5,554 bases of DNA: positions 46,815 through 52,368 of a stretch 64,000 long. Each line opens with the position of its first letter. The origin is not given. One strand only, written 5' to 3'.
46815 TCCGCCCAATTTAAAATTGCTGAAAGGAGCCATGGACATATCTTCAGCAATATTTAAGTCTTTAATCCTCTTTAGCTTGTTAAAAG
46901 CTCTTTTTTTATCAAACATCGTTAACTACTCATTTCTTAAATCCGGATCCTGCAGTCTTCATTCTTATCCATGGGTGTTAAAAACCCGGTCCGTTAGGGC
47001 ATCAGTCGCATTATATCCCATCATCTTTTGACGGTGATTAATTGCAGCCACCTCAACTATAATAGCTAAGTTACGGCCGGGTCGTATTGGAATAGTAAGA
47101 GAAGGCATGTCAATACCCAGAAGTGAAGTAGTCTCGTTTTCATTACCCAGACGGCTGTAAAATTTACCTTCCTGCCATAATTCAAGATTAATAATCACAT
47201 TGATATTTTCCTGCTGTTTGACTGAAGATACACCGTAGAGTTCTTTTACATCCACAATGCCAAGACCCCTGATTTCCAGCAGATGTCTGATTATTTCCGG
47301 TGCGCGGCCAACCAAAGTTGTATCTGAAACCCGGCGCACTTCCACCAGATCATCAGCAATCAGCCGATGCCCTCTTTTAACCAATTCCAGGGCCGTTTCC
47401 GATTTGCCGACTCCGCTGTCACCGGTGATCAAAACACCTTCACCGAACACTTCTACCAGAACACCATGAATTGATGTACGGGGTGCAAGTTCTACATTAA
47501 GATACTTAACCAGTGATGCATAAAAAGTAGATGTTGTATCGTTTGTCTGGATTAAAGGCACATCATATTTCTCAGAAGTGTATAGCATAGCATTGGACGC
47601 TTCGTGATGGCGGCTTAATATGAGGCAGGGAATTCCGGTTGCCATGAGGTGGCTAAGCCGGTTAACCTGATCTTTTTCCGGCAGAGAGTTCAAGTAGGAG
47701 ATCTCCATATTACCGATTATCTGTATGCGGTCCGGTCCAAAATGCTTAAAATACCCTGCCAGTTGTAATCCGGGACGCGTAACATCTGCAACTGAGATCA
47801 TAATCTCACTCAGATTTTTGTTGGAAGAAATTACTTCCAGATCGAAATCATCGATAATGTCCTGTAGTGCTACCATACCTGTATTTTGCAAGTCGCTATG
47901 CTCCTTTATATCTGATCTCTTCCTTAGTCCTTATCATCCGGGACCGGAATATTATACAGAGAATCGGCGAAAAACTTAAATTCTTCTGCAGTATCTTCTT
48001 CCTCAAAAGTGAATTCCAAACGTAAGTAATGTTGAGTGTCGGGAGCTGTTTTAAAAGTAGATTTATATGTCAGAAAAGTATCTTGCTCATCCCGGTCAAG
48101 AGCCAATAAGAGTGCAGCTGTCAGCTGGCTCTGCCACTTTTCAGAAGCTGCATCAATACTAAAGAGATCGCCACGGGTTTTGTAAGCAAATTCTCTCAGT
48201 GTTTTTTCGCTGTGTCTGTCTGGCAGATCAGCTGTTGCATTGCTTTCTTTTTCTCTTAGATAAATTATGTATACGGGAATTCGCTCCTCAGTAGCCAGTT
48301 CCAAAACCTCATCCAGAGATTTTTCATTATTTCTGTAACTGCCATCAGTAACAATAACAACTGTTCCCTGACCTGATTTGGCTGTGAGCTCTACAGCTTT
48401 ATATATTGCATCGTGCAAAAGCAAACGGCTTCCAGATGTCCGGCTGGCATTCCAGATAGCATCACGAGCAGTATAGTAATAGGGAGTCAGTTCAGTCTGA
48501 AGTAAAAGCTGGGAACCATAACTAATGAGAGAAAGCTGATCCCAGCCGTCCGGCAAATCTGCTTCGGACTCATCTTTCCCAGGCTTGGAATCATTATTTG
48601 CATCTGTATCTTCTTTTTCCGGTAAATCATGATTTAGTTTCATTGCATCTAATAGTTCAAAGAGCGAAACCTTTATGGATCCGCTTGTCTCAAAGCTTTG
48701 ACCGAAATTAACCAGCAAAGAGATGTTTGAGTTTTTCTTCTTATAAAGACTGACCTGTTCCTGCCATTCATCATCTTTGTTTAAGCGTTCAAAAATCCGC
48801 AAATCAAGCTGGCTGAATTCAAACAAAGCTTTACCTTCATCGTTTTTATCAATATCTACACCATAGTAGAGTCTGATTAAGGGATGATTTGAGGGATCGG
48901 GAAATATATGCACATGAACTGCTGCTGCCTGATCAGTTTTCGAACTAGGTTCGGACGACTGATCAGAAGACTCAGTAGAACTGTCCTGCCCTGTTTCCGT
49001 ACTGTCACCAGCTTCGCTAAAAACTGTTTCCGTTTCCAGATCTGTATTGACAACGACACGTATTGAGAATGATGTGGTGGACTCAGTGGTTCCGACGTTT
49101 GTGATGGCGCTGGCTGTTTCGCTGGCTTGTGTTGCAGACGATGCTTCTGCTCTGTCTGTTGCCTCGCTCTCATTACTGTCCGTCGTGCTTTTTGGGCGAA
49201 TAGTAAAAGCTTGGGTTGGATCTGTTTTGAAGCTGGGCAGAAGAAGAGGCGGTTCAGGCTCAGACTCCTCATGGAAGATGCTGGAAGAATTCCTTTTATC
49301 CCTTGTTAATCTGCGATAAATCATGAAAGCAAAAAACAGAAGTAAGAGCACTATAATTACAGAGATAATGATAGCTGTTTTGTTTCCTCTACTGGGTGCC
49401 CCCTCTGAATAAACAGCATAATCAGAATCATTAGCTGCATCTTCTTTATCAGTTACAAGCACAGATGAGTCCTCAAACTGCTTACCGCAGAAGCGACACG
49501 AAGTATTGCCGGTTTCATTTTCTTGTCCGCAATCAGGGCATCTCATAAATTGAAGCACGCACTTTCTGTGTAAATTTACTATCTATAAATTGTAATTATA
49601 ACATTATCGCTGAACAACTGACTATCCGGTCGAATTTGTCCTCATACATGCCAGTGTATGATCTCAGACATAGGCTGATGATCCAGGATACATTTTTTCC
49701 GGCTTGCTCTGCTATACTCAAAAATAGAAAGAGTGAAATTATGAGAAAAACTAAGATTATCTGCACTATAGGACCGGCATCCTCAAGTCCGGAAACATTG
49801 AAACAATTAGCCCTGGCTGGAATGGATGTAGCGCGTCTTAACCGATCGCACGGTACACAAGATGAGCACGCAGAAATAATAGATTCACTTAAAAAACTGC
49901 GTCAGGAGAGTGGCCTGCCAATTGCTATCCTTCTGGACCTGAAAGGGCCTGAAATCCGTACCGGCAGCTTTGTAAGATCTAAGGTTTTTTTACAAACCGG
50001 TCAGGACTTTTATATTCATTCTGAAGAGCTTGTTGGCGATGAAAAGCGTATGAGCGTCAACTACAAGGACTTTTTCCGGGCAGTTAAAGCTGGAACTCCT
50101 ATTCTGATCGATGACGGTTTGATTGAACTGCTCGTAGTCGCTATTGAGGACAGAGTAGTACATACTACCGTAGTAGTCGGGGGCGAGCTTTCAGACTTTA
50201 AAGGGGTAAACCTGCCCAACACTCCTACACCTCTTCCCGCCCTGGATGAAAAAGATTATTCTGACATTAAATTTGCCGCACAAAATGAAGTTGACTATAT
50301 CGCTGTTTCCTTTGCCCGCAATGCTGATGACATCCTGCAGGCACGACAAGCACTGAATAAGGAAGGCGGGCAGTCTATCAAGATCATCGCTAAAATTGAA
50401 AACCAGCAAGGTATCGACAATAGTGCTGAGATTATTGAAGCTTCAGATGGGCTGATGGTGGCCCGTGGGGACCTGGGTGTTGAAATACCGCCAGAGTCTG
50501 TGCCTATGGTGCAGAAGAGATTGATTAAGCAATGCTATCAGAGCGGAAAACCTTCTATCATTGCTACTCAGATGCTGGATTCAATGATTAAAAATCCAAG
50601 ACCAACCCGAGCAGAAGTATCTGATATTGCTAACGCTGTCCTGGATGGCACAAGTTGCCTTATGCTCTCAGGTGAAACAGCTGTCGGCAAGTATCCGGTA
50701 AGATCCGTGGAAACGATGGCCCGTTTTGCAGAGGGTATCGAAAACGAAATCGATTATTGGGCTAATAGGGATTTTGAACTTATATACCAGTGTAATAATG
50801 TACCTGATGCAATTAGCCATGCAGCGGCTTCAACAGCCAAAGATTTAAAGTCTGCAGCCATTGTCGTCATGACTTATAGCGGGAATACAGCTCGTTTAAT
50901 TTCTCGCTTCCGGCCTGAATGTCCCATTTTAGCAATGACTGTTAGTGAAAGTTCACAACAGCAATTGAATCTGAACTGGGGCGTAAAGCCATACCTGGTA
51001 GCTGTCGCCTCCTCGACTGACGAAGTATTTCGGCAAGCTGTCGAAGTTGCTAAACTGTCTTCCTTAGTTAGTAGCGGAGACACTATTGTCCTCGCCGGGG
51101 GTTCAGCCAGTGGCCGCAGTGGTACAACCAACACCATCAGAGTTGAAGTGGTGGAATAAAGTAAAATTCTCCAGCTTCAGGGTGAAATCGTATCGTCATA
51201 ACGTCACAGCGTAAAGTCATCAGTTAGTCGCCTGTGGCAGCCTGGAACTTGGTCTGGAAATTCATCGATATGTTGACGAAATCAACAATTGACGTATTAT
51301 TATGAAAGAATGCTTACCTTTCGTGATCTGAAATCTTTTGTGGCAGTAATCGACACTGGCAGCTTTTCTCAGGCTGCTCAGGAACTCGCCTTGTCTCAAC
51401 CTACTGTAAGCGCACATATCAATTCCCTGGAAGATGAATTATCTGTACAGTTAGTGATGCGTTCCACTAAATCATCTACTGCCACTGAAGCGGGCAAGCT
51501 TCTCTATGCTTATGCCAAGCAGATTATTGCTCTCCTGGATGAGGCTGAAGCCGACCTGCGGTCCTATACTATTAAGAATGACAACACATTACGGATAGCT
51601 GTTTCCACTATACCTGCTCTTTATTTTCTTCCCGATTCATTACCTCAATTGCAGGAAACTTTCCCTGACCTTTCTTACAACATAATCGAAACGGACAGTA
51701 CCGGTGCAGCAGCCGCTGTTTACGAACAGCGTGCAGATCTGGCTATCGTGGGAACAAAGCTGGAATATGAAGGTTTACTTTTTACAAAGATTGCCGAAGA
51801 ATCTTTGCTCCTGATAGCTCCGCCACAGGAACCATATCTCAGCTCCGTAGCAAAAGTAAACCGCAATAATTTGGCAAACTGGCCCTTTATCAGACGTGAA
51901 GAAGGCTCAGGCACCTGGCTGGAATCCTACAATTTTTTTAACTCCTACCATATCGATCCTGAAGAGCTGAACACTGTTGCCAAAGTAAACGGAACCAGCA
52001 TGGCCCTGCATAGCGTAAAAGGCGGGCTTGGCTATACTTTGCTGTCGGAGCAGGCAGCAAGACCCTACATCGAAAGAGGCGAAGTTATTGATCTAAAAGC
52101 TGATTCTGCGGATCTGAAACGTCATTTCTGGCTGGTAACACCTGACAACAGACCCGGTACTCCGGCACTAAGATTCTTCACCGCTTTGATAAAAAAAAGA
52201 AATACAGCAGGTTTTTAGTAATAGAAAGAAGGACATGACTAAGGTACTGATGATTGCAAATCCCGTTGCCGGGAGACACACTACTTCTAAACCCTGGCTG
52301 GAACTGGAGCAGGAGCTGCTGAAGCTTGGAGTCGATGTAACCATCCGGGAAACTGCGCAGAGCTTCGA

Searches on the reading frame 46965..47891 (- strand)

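Call 42: search_protein_families(library=ncbifam, proteins=[window:46965-47891:-], max_evalue=0.00001)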
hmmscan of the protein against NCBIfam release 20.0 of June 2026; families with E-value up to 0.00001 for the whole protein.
window:46965-47891:- (308 aa): 2 families
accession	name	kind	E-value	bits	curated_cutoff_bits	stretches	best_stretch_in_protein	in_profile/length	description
TIGR00679.1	hpr-ser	equivalog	2.2e-112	375.1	240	1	8-303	2-296/300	HPr(Ser) kinase/phosphatase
NF003883.0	PRK05428.2-1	equivalog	1.2e-41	142.2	252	1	139-302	16-176/189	HPr kinase/phosphorylase-related protein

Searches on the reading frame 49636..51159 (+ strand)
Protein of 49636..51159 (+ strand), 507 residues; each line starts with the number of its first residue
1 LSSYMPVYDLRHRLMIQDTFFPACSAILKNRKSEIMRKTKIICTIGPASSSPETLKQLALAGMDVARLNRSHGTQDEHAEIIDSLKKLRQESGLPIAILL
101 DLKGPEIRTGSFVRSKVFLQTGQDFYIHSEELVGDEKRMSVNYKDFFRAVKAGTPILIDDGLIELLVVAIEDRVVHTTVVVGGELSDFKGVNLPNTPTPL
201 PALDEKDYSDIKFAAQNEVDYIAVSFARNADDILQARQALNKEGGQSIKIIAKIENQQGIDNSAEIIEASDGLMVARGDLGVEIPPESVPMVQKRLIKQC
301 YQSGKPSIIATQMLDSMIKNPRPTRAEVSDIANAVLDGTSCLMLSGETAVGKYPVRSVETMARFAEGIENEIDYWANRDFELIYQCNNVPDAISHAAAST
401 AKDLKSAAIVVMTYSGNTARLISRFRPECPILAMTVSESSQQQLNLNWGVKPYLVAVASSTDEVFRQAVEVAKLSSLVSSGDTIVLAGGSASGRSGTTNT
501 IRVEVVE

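Call 42: search_protein_families(library=ncbifam, proteins=[window:49636-51159:+], max_evalue=0.00001)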
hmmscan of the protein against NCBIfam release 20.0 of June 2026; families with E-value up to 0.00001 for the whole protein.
window:49636-51159:+ (507 aa): 7 families
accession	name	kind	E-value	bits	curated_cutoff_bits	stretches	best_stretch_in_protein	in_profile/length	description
NF004978.0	PRK06354.1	subfamily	9.2e-183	608.9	462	1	32-506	3-478/590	pyruvate kinase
TIGR01064.1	pyruv_kin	equivalog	5.2e-176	585.8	306.4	1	37-506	1-476/476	pyruvate kinase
NF004491.0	PRK05826.1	subfamily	5.8e-175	582.3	432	1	35-506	3-475/477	pyruvate kinase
NF004886.0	PRK06247.1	subfamily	4.8e-159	530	623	1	36-506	4-470/476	pyruvate kinase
NF006664.0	PRK09206.1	equivalog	2.1e-154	514.6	686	1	36-506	1-470/470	pyruvate kinase PykF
NF005234.0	PRK06739.1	equivalog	4.2e-97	325.3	564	1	42-370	6-333/352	pyruvate kinase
NF011314.0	PRK14725.1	equivalog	1.5e-59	201.9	642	2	113-361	329-586/614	pyruvate kinase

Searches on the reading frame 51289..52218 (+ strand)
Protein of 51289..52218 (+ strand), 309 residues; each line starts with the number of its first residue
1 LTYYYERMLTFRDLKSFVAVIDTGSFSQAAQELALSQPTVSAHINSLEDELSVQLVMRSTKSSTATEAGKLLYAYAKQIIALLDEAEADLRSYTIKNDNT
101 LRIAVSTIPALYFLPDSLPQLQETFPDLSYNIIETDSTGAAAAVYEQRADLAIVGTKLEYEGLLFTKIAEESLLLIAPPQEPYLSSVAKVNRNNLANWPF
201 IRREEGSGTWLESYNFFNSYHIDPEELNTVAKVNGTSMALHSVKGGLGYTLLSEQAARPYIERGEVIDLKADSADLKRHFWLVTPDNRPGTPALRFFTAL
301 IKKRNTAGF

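Call 6: search_protein_families(library=pfam, proteins=[window:51289-52218:+], max_evalue=0.01)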
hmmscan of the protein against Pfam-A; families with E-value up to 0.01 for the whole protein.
window:51289-52218:+ (309 aa): 4 families
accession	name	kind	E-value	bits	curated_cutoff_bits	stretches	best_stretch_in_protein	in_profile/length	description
PF03466.25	LysR_substrate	-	4.5e-38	131.2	28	1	99-304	6-207/209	LysR substrate binding domain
PF00126.33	HTH_1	-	9.2e-21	74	26.6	1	11-70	1-60/60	Bacterial regulatory helix-turn-helix protein, lysR family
PF12727.12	PBP_like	-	0.00047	19.8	27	0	155-240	53-136/193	PBP superfamily domain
PF01022.26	HTH_5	-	0.0073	16.6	22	0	26-49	18-41/47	Bacterial regulatory protein, arsR family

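Call 7: search_protein_families(library=ncbifam, proteins=[window:51289-52218:+], max_evalue=0.01)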
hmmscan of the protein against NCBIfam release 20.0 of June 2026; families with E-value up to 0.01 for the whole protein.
window:51289-52218:+ (309 aa): 56 families (the best 25 are shown)
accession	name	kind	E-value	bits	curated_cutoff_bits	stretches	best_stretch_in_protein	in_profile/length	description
NF040786.1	LysR_Sec_metab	equivalog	1.5e-80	270.4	250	1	11-304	3-297/298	selenium metabolism-associated LysR family transcriptional regulator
NF040889.1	trans_reg_YeiE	equivalog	2.3e-40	138.6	480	1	9-299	3-284/288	DNA-binding transcriptional regulator YeiE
NF045990.1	TransRegCbbRRhodb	equivalog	3e-37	128.3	450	1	8-304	5-299/304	LysR family regulator CbbR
NF008095.0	PRK10837.1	subfamily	4.9e-36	124.4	281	1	9-299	3-284/290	LysR family transcriptional regulator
TIGR03339.1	phn_lysR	subfamily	7e-33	114.1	341.1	1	13-255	1-236/279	aminoethylphosphonate catabolism associated LysR family transcriptional regulator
NF047520.1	trans_act_CidR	equivalog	4.2e-29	101.6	415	1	11-202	3-193/292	cidABC operon transcriptional activator CidR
NF008352.0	PRK11139.1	subfamily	7.9e-29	100.7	288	1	8-303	5-290/305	transcriptional regulator GcvA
NF008416.0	PRK11242.1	equivalog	8.4e-28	97.5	277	1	11-305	3-291/300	transcriptional regulator CynR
NF008722.0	PRK11716.1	equivalog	2e-27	96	246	1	10-251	2-240/293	HTH-type transcriptional activator IlvY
NF008410.0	PRK11233.1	equivalog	3.6e-27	95.3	309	1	10-265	2-251/305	nitrogen assimilation transcriptional regulator NAC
TIGR03418.1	chol_sulf_TF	equivalog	5.9e-26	91.1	324.8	1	13-299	5-286/291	choline sulfate utilization transcriptional regulator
NF053705.1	TransRegGltCGpos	equivalog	6e-24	84.8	350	1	11-303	3-291/300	glutamate biosynthesis transcriptional regulator GltC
NF007385.0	PRK09906.1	equivalog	6.7e-24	84.5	356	1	11-254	3-243/296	DNA-binding transcriptional regulator HcaR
NF040888.1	trans_reg_YafC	equivalog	3.3e-23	82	470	1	12-189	6-178/293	DNA-binding transcriptional regulator YafC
TIGR02424.1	TF_pcaQ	equivalog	4.4e-23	81.6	303.8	1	9-300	3-293/300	pca operon transcription factor PcaQ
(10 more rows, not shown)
